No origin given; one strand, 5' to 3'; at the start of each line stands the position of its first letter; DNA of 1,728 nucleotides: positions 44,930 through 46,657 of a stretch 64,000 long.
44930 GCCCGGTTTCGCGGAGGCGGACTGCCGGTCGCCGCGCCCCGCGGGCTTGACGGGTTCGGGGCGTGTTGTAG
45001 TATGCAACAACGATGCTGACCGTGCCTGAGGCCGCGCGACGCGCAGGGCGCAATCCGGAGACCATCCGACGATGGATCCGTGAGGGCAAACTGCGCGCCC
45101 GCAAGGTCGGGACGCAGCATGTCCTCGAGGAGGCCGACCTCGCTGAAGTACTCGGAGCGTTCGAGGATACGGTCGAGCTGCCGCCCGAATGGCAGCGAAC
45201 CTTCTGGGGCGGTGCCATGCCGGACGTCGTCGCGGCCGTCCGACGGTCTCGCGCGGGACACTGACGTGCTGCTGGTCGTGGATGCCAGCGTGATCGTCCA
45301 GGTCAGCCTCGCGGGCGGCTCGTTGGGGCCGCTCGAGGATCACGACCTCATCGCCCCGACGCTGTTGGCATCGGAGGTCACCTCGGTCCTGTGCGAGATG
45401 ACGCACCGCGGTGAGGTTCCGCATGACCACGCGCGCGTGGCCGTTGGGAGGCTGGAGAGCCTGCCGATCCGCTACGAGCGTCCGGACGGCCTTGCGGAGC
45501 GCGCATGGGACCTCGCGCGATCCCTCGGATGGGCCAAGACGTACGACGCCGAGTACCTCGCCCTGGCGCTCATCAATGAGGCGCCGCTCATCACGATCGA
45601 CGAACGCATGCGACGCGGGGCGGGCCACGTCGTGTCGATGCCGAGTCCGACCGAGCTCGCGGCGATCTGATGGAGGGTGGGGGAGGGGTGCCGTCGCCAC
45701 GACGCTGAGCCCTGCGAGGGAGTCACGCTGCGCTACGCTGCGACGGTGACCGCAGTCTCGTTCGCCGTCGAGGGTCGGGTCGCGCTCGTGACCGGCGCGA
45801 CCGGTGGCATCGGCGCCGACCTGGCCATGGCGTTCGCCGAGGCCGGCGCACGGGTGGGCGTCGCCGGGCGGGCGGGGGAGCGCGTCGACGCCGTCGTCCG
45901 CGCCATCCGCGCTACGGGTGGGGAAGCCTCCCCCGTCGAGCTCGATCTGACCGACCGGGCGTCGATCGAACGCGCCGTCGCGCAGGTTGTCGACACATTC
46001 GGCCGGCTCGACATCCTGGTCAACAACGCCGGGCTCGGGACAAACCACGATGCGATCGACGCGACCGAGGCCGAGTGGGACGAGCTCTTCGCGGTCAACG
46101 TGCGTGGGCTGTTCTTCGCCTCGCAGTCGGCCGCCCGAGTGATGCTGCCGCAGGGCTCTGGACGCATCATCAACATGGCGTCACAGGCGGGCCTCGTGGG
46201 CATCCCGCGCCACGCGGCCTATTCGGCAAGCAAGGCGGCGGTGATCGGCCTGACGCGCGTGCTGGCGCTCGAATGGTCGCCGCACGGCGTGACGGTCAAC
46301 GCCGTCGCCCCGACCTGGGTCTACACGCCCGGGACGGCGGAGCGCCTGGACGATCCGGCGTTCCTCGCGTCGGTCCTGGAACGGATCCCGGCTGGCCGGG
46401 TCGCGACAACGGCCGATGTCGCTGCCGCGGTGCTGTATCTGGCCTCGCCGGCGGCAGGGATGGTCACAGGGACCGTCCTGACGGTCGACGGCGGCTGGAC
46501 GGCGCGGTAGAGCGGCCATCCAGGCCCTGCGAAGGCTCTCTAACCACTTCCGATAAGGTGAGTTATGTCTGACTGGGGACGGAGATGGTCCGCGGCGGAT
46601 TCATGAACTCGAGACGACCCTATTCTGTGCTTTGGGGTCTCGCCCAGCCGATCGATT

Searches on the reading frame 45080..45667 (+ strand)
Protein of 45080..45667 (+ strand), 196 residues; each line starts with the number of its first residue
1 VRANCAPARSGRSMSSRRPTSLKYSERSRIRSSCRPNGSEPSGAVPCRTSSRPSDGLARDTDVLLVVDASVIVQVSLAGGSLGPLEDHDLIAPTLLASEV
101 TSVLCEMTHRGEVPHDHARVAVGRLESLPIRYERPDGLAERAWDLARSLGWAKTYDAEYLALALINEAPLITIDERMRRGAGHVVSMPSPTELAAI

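Call 64: search_protein_families(library=ncbifam, proteins=[window:45080-45667:+], max_evalue=0.01)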
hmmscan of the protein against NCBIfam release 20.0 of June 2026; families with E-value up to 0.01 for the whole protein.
window:45080-45667:+ (196 aa): 0 families

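Call 68: search_protein_families(library=pfam, proteins=[window:45080-45667:+], max_evalue=0.01)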
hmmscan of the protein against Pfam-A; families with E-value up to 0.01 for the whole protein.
window:45080-45667:+ (196 aa): 1 family
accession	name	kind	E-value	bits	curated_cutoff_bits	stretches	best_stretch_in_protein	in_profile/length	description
PF01850.27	PIN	-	6.6e-07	30.4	23.6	1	66-180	2-117/120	PIN domain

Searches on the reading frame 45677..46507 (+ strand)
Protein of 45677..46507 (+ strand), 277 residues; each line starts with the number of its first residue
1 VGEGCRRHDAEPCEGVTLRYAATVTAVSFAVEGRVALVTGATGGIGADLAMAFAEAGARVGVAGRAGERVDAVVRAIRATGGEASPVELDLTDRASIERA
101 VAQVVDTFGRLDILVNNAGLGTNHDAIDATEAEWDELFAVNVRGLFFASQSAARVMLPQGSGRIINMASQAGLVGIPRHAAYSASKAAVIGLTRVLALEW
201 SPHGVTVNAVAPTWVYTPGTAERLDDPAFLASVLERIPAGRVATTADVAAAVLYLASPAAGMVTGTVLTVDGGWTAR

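Call 64: search_protein_families(library=ncbifam, proteins=[window:45677-46507:+], max_evalue=0.01)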
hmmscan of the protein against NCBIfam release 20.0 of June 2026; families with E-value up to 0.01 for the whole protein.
window:45677-46507:+ (277 aa): 237 families (the best 25 are shown)
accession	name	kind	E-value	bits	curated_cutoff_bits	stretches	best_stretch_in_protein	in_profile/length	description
NF005309.0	PRK06841.1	subfamily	2.3e-75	253.4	286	1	26-276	8-254/255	GolD/DthD family dehydrogenase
NF005559.1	PRK07231.1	subfamily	5.6e-69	232.4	215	1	31-275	2-248/249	glucose 1-dehydrogenase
NF004818.0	PRK06172.1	equivalog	1.1e-68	231.3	336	1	29-276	3-252/253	SDR family oxidoreductase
TIGR01832.1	kduD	equivalog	5.4e-68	229.2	338.85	1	29-277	1-248/248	2-dehydro-3-deoxy-D-gluconate 5-dehydrogenase KduD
NF006070.0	PRK08213.1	subfamily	2e-64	217.6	279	1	28-276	7-258/259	gluconate 5-dehydrogenase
NF009093.0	PRK12429.1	subfamily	3.6e-64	216.5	258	1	31-276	3-258/259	3-hydroxybutyrate dehydrogenase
NF004791.0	PRK06138.1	equivalog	9.5e-64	215.1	312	1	31-276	3-251/252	SDR family oxidoreductase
NF005067.0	PRK06484.1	equivalog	4.4e-63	213.6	713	1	32-276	8-253/524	short chain dehydrogenase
NF004778.0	PRK06124.1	equivalog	4.9e-63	212.9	303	1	27-277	5-255/256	SDR family oxidoreductase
TIGR01830.1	3oxo_ACP_reduc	equivalog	8.5e-63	212.2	297.75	1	36-273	1-237/239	3-oxoacyl-[acyl-carrier-protein] reductase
TIGR01963.1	PHB_DH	subfamily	8.9e-63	211.9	307.05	1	34-276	2-254/255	3-hydroxybutyrate dehydrogenase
NF005390.0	PRK06935.1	equivalog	9.5e-63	211.9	369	1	28-277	10-258/258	2-dehydro-3-deoxy-D-gluconate 5-dehydrogenase KduD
NF004198.0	PRK05653.1-3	equivalog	2.2e-62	210.7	296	1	31-274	5-246/248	3-oxoacyl-ACP reductase FabG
NF009466.0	PRK12826.1-2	subfamily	1.6e-61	207.9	222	1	33-274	3-244/248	3-oxoacyl-ACP reductase FabG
NF052558.1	MBtsdlDhBudC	equivalog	7.1e-61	205.9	270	1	32-276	2-243/250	meso-2,3-butanediol dehydrogenase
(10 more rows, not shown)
